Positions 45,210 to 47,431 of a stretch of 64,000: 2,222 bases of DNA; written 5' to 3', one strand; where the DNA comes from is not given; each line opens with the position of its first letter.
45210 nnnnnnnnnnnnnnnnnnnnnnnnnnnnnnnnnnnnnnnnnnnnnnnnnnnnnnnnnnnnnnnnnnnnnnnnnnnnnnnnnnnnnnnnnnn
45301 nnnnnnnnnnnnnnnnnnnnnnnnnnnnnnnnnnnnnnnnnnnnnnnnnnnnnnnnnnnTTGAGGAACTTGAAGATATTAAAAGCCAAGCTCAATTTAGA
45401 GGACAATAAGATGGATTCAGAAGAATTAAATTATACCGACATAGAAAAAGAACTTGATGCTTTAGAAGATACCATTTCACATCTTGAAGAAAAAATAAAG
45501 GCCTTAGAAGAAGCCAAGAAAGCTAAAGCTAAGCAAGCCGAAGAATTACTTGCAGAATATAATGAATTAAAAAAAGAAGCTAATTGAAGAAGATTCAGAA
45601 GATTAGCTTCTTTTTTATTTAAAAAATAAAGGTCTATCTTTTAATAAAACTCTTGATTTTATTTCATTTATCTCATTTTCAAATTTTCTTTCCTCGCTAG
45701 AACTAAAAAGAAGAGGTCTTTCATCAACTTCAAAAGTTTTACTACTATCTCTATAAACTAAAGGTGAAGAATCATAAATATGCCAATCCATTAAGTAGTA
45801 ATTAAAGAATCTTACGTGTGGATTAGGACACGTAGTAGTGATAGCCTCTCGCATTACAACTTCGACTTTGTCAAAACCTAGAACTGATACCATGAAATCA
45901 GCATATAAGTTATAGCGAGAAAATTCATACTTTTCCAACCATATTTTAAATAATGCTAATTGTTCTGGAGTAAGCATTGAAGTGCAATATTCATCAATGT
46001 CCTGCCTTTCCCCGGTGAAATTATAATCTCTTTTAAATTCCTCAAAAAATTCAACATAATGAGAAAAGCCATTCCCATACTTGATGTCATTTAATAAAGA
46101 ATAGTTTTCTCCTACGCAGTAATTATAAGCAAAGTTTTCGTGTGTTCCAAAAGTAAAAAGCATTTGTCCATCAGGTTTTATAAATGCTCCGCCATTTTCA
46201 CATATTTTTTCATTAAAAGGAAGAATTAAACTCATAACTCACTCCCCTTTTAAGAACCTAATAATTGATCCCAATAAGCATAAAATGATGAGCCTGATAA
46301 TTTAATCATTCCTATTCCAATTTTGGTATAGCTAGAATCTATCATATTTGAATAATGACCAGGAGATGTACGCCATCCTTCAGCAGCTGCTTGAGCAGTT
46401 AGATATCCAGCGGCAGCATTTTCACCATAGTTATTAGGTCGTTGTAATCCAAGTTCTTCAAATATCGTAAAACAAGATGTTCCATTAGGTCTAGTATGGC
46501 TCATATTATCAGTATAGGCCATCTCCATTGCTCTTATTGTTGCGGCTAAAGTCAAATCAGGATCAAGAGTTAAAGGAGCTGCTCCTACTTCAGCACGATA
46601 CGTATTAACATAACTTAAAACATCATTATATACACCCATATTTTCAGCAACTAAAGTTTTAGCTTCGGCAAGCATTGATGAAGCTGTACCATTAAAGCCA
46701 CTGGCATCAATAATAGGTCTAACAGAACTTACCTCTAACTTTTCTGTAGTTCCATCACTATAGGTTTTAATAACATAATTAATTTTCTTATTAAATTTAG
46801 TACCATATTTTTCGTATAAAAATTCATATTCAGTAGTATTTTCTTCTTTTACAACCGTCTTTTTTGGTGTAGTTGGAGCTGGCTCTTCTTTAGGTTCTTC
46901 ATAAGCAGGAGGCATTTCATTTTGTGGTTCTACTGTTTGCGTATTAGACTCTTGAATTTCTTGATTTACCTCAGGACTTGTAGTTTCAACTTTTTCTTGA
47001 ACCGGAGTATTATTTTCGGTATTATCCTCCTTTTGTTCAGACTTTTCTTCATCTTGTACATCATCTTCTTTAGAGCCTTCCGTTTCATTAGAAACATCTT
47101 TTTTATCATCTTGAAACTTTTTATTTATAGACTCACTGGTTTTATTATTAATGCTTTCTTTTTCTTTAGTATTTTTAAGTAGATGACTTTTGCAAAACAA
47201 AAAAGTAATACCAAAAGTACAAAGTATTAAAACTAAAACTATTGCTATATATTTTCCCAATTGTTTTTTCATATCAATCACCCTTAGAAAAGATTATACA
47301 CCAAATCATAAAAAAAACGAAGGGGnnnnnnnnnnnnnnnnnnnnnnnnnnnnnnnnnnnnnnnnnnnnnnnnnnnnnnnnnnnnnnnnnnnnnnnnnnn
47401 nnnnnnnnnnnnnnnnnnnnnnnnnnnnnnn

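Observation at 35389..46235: Block of cytoplasmic orphan genes next to tRNA-Gly, centred on a four-gene operon (171 aa - 703 aa - 1609 aa - ProA-like 342 aa)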

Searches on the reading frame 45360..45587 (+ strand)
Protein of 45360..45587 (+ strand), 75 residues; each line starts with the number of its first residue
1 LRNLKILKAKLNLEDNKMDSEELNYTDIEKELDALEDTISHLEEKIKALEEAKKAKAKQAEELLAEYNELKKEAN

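Call 4: search_protein_families(library=pfam, proteins=[window:45360-45587:+], max_evalue=0.01)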
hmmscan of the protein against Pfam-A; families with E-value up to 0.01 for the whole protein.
window:45360-45587:+ (75 aa): 5 families
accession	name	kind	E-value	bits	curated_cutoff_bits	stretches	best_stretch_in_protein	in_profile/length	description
PF07303.18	Occludin_ELL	-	0.00042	21.5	31.2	1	24-74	23-73/101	Occludin homology domain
PF06160.17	EzrA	-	0.0036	16.1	39.6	1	8-73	86-151/557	Septation ring formation regulator, EzrA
PF08614.16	ATG16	-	0.0041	17.8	33.7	1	9-74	102-167/200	Autophagy protein 16 (ATG16)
PF06419.17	COG6_N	-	0.0045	17.6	27.4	1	25-74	35-84/114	Conserved oligomeric complex COG6, N-terminal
PF16326.10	ABC_tran_CTD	-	0.0058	17.3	32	1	29-73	7-56/69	ABC transporter C-terminal domain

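Call 5: search_protein_families(library=ncbifam, proteins=[window:45360-45587:+], max_evalue=0.01)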
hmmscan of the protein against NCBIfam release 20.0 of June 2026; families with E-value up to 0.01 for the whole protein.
window:45360-45587:+ (75 aa): 0 families

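Call 7: search_protein_families(library=padloc, proteins=[window:45360-45587:+], max_evalue=0.1)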
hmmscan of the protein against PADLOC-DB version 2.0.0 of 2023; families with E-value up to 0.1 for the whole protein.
window:45360-45587:+ (75 aa): 9 families
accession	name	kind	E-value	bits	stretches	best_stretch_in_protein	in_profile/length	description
PDLC03863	LmuB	-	0.0082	12.9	1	15-73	333-391/610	-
PDLC02727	PbeC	-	0.013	12.1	1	17-68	207-258/660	PbeC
PDLC03862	LmuB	-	0.013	11.9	1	24-74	234-284/643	-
PDLC02730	PbeC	-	0.036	10.8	1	17-70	212-268/651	PbeC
PDLC00262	LmuB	-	0.041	10.7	1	3-71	192-260/588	AAA ATPase domain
PDLC00259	LmuB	-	0.048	10.5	1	3-65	192-254/588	AAA ATPase domain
PDLC04161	HEC-07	-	0.053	10.4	1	9-71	351-414/553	-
PDLC02750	PbeC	-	0.073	9.6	1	7-62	202-459/629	PbeC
PDLC03864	LmuB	-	0.093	9.2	1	18-73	399-454/657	-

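Call 8: search_protein_families(library=phrogs, proteins=[window:45360-45587:+], max_evalue=0.1)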
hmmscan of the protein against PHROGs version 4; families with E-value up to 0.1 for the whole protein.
window:45360-45587:+ (75 aa): 15 families
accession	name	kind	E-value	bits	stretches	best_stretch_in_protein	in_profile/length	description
phrog_1638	-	unknown function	0.0038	18.2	1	26-73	3-55/64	-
phrog_19265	-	unknown function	0.0041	17.8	1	15-59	223-267/293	-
phrog_9414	-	unknown function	0.01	16.8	1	25-56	39-70/71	-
phrog_13142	-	unknown function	0.011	16.6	1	20-70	82-134/168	-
phrog_2658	-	other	0.013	16.7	1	7-74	57-124/126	hol-like chemotaxis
phrog_13576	-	other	0.021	16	1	15-71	53-111/126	methyltransferase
phrog_1009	-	unknown function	0.023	15.8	1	12-55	56-101/103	-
phrog_5553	-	unknown function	0.031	15.5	1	3-72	15-84/114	-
phrog_27183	-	unknown function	0.034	14.9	1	10-61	39-90/196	-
phrog_12729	-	unknown function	0.044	15.2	1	13-62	65-114/130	-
phrog_26291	-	unknown function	0.045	15.2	1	18-74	39-95/100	-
phrog_11671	-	unknown function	0.046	14.8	1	3-61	66-126/146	-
phrog_10613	-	tail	0.05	14.4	1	2-75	31-104/237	tail length tape measure protein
phrog_34781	-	unknown function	0.084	13.8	1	40-65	4-29/44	-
phrog_37288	-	unknown function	0.087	14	0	39-70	12-43/52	-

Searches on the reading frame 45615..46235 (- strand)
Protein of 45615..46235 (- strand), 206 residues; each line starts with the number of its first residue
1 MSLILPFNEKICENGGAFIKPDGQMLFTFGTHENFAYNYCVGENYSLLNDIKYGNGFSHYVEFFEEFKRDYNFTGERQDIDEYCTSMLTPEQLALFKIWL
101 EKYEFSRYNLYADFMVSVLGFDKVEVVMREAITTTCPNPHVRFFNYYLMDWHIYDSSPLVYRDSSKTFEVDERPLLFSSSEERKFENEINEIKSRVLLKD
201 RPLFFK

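Call 4: search_protein_families(library=pfam, proteins=[window:45615-46235:-], max_evalue=0.01)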
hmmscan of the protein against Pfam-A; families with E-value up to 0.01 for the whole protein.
window:45615-46235:- (206 aa): 0 families

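Call 5: search_protein_families(library=ncbifam, proteins=[window:45615-46235:-], max_evalue=0.01)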
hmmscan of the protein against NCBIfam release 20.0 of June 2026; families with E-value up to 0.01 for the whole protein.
window:45615-46235:- (206 aa): 0 families

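Call 7: search_protein_families(library=padloc, proteins=[window:45615-46235:-], max_evalue=0.1)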
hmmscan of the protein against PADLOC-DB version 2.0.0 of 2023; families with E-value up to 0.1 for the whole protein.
window:45615-46235:- (206 aa): 0 families

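Call 8: search_protein_families(library=phrogs, proteins=[window:45615-46235:-], max_evalue=0.1)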
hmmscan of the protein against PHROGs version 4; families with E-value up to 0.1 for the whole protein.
window:45615-46235:- (206 aa): 0 families

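Call 111: search_protein_families(library=pfam, proteins=[window:45615-46232:-], max_evalue=5)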
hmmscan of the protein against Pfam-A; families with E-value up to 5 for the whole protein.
window:45615-46232:- (205 aa): 0 families

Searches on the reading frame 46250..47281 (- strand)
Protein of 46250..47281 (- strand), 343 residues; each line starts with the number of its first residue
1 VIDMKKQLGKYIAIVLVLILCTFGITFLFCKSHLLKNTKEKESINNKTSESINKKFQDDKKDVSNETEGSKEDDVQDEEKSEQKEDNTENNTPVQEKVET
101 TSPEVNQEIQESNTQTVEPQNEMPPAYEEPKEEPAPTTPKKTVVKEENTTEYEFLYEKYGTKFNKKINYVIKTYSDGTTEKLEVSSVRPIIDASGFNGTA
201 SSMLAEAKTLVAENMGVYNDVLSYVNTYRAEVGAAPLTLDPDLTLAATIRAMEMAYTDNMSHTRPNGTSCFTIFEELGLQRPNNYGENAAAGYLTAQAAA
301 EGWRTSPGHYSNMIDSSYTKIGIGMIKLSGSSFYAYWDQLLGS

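Call 4: search_protein_families(library=pfam, proteins=[window:46250-47281:-], max_evalue=0.01)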
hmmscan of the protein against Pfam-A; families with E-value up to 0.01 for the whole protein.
window:46250-47281:- (343 aa): 4 families
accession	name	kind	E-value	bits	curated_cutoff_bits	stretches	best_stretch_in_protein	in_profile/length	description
PF00188.32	CAP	-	2.3e-21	77.2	21.1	1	222-333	1-110/117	Cysteine-rich secretory protein family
PF22251.1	PFF1_TM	-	0.00022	21.3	32.3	1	6-133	93-214/300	Vacuolar membrane protease, transmembrane domain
PF02535.28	Zip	-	0.0042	16.8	35.1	1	15-114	75-176/323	ZIP Zinc transporter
PF03997.17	VPS28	-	0.0051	17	24.5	0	178-251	10-83/188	VPS28 protein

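Call 5: search_protein_families(library=ncbifam, proteins=[window:46250-47281:-], max_evalue=0.01)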
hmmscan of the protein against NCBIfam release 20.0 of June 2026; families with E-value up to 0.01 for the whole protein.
window:46250-47281:- (343 aa): 6 families
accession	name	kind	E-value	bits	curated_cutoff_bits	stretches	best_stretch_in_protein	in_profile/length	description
TIGR02909.1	spore_YkwD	subfamily_domain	5.4e-21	74.8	171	1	220-339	7-123/127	uncharacterized protein, YkwD family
NF052539.1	DivAsocLipDalA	equivalog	3.9e-08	33.3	200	1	210-327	40-156/169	divisome-associated lipoprotein DalA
NF033598.2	elast_bind_EbpS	equivalog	0.0002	20.4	300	1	12-115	312-421/498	elastin-binding protein EbpS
TIGR04526.1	predic_Ig_block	subfamily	0.0014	17.7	150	1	10-157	6-155/693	putative immunoglobulin-blocking virulence protein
NF003117.0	PRK04036.1-2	equivalog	0.002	16.6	993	1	29-167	56-194/650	DNA-directed DNA polymerase II small subunit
NF041422.1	VirB10_subf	subfamily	0.008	15.8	400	0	4-139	48-188/404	VirB10/TraB/TrbI family type IV secretion system protein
